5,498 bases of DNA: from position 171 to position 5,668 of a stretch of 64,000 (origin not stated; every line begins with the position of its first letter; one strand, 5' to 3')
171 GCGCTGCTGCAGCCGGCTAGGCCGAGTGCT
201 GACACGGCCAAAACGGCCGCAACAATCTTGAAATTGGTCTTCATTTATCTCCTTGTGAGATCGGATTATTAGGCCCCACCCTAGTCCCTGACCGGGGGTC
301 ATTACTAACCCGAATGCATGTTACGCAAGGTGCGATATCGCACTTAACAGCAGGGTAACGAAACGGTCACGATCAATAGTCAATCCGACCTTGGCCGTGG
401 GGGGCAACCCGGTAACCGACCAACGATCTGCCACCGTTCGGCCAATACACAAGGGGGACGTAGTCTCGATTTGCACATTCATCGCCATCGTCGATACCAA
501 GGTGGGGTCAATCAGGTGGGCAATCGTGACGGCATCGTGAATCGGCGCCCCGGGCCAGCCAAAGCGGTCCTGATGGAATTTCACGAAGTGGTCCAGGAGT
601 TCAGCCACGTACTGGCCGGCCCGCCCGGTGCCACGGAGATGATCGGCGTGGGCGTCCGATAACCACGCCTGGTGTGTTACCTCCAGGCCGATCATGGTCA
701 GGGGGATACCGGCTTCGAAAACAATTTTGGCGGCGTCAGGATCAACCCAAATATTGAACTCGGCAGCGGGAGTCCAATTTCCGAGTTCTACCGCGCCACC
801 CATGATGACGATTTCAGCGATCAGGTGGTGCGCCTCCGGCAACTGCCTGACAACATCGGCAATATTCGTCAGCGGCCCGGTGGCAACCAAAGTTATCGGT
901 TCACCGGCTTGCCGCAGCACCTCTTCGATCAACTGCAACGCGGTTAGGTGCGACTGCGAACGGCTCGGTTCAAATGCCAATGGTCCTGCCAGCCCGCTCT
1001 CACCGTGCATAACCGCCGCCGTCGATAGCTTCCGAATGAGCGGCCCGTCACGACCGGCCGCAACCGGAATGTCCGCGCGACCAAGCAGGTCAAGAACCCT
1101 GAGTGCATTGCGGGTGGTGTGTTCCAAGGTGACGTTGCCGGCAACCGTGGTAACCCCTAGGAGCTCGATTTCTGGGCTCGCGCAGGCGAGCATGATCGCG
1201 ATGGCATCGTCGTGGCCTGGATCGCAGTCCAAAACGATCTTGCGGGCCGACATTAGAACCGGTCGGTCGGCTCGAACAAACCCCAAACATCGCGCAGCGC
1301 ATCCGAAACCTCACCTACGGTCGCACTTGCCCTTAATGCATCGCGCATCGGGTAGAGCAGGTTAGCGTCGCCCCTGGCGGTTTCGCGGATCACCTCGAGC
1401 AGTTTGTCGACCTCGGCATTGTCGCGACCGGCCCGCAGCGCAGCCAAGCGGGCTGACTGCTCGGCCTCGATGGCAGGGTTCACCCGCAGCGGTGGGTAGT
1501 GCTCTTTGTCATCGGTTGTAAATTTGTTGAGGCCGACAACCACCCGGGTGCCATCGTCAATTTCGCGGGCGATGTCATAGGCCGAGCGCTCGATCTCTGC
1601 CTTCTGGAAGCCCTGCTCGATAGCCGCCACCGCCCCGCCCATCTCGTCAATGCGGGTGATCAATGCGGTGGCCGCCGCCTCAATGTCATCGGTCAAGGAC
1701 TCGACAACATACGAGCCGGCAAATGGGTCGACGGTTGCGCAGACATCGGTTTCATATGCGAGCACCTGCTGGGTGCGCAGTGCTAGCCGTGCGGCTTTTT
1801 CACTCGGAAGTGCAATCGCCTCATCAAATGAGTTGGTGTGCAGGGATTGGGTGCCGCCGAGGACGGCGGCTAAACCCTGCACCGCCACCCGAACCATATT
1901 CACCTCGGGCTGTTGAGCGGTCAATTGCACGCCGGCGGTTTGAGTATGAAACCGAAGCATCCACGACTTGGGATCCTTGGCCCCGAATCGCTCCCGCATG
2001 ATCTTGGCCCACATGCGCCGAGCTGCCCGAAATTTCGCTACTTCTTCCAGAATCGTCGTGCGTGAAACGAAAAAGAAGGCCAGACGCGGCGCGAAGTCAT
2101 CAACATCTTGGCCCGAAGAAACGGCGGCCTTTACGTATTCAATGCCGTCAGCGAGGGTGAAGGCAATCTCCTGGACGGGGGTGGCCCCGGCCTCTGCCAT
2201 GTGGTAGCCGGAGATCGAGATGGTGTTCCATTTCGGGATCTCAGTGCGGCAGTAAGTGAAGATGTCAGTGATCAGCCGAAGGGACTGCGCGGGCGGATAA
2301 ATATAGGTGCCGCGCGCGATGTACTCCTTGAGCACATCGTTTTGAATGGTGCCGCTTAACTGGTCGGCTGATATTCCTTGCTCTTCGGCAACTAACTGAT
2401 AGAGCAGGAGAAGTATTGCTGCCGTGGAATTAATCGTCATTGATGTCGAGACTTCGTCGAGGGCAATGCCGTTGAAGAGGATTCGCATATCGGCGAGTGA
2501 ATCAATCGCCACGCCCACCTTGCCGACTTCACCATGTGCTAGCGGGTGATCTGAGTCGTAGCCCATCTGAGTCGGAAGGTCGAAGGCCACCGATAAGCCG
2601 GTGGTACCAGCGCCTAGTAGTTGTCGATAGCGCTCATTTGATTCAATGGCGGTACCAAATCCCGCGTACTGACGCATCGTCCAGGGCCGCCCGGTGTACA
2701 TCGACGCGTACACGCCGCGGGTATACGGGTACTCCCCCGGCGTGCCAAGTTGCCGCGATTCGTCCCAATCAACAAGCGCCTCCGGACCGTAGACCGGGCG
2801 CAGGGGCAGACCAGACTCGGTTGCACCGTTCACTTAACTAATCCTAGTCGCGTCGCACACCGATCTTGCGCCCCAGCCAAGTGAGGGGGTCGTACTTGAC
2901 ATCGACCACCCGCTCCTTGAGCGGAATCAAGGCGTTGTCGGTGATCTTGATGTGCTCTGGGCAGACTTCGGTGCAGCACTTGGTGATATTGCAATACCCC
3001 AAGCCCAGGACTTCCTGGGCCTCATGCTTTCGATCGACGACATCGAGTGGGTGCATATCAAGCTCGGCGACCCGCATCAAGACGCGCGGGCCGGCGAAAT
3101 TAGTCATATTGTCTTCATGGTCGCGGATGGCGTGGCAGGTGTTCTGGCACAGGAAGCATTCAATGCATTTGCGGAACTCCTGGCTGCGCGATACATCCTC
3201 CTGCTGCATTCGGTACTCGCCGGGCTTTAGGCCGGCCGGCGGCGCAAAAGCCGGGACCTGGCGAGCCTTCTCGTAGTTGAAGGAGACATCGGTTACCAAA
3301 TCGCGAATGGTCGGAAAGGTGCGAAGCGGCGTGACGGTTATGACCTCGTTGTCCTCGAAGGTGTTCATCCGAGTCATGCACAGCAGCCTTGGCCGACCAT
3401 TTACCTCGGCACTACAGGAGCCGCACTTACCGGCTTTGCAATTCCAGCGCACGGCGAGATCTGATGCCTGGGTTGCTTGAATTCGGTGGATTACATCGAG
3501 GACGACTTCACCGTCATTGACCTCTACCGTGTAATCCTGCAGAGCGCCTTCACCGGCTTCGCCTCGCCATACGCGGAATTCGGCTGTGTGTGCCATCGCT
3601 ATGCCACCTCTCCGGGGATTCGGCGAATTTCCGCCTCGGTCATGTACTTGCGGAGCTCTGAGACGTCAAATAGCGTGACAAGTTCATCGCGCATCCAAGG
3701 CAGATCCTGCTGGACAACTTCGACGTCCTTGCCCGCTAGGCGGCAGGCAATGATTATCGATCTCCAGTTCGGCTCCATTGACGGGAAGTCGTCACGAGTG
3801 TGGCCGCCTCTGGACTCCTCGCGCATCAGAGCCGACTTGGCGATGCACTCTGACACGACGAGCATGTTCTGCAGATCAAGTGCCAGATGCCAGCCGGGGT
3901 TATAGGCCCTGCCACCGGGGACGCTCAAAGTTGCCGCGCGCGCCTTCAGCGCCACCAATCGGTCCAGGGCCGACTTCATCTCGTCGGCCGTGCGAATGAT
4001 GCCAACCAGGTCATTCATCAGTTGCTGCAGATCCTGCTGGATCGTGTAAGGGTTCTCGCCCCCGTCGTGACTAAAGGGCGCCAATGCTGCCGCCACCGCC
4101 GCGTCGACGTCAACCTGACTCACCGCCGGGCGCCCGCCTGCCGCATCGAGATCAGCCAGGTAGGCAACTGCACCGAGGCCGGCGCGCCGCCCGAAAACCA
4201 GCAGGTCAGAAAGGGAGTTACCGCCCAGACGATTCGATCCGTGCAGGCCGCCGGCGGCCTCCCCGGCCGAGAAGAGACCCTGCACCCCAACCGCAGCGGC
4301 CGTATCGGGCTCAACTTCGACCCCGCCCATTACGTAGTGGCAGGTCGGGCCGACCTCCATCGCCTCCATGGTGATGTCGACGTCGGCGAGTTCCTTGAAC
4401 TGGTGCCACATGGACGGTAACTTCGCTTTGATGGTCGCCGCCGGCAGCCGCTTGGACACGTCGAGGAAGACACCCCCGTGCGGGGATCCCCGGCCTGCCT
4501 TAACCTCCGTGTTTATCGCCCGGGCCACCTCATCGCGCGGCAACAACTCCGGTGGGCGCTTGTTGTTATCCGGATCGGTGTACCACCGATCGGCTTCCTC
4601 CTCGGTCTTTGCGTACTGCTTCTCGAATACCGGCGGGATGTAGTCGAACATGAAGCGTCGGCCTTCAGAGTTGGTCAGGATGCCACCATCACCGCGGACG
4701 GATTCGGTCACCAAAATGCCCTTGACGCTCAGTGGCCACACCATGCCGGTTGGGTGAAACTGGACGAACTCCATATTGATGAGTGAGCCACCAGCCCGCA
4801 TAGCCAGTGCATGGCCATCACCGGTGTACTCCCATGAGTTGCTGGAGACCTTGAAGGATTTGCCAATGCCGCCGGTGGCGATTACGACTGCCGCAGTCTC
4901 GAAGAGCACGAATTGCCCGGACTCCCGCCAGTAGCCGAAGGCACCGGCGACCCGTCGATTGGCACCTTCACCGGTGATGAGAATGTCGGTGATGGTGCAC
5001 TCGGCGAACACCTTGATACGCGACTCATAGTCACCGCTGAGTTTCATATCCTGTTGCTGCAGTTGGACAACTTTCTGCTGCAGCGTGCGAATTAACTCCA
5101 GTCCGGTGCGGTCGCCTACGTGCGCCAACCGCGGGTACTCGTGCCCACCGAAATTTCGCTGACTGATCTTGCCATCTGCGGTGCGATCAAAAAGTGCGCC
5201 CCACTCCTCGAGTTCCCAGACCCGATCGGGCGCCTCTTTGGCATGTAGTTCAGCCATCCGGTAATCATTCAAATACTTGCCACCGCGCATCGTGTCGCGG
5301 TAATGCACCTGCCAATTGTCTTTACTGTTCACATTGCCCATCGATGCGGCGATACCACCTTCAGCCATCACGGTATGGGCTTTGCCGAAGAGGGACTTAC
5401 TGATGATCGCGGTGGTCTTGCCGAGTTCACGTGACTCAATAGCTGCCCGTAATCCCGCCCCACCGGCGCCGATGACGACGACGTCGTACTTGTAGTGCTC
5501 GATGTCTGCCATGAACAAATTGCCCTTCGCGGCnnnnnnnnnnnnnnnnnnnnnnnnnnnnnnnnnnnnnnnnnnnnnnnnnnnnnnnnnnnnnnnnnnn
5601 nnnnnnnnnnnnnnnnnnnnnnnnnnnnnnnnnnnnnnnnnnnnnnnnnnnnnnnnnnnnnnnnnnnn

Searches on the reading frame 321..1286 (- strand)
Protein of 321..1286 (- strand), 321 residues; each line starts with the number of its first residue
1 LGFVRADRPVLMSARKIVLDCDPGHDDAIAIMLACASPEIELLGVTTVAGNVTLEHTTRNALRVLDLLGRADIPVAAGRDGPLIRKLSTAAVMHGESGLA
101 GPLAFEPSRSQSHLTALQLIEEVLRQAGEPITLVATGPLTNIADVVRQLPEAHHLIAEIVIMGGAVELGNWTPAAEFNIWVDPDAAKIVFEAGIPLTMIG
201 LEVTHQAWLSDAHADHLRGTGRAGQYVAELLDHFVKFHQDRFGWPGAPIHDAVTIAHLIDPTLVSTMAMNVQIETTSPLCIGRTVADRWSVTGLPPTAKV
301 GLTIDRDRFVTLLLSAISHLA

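Call 65: search_protein_families(library=pfam, proteins=[window:321-1286:-], max_evalue=0.00001)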
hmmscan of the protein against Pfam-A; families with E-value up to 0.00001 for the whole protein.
window:321-1286:- (321 aa): 1 family
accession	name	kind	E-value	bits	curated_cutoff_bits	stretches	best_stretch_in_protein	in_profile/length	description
PF01156.24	IU_nuc_hydro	-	1.2e-100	337.4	34.2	1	17-310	1-296/297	Inosine-uridine preferring nucleoside hydrolase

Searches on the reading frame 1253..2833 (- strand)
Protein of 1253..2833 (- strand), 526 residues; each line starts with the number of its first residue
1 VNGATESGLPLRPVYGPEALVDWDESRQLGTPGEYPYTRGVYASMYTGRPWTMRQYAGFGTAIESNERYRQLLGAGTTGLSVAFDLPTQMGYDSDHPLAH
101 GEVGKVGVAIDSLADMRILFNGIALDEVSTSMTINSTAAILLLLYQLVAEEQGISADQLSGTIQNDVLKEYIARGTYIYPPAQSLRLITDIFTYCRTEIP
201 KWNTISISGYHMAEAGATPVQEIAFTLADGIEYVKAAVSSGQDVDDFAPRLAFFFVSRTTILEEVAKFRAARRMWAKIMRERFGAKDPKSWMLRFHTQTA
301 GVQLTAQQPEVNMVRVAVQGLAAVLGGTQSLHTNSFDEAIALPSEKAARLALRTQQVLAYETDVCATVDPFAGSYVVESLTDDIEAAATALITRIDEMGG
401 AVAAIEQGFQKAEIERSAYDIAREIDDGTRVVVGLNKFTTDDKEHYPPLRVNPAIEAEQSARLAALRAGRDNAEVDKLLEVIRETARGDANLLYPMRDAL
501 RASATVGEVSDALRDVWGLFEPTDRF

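Call 65: search_protein_families(library=pfam, proteins=[window:1253-2833:-], max_evalue=0.00001)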
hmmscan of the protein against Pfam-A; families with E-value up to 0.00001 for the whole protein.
window:1253-2833:- (526 aa): 1 family
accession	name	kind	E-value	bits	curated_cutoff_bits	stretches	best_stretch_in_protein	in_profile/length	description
PF01642.28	MM_CoA_mutase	-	1.9e-223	743.1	22.1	1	5-518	2-512/512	Methylmalonyl-CoA mutase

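Call 85: search_protein_families(library=pfam, proteins=[window:1253-2833:-], max_evalue=0.01)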
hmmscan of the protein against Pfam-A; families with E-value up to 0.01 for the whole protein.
window:1253-2833:- (526 aa): 1 family
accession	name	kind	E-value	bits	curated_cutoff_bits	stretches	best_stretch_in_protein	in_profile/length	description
PF01642.28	MM_CoA_mutase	-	1.9e-223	743.1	22.1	1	5-518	2-512/512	Methylmalonyl-CoA mutase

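Call 86: search_protein_families(library=ncbifam, proteins=[window:1253-2833:-], max_evalue=0.001)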
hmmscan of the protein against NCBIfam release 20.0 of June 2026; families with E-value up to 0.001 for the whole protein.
window:1253-2833:- (526 aa): 4 families
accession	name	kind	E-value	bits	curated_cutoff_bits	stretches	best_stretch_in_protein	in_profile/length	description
TIGR00641.1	acid_CoA_mut_N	subfamily_domain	5.8e-232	770.6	303.8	1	5-523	3-525/528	methylmalonyl-CoA mutase N-terminal domain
NF006944.0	PRK09426.1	equivalog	6.9e-203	675.5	876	1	5-521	37-552/721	methylmalonyl-CoA mutase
NF045497.1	IsobCoAmut_IcmF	equivalog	4.3e-97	326.1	1500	2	158-519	707-1071/1076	fused isobutyryl-CoA mutase/GTPase IcmF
TIGR00642.1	mmCoA_mut_beta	equivalog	4.3e-53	180.5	617.25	1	4-439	45-451/620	methylmalonyl-CoA mutase small subunit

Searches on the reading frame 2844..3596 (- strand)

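Call 65: search_protein_families(library=pfam, proteins=[window:2844-3596:-], max_evalue=0.00001)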
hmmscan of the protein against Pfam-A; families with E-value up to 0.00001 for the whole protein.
window:2844-3596:- (250 aa): 1 family
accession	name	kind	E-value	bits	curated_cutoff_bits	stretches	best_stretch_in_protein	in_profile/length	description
PF13085.11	Fer2_3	-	3.9e-25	88.4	27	1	7-105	2-103/107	2Fe-2S iron-sulfur cluster binding domain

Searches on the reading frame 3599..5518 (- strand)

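Call 65: search_protein_families(library=pfam, proteins=[window:3599-5518:-], max_evalue=0.00001)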
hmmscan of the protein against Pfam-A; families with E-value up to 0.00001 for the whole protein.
window:3599-5518:- (639 aa): 3 families
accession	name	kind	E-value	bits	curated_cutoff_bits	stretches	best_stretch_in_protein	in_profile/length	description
PF00890.30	FAD_binding_2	-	1.6e-86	291.6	20.4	1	12-436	1-414/414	FAD binding domain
PF02910.25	Succ_DH_flav_C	-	7e-24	84.7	20.8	1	495-592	2-101/130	Fumarate reductase flavoprotein C-term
PF03486.20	HI0933_like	-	8.6e-07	29.1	50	0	12-47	2-38/244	HI0933-like protein Rossmann domain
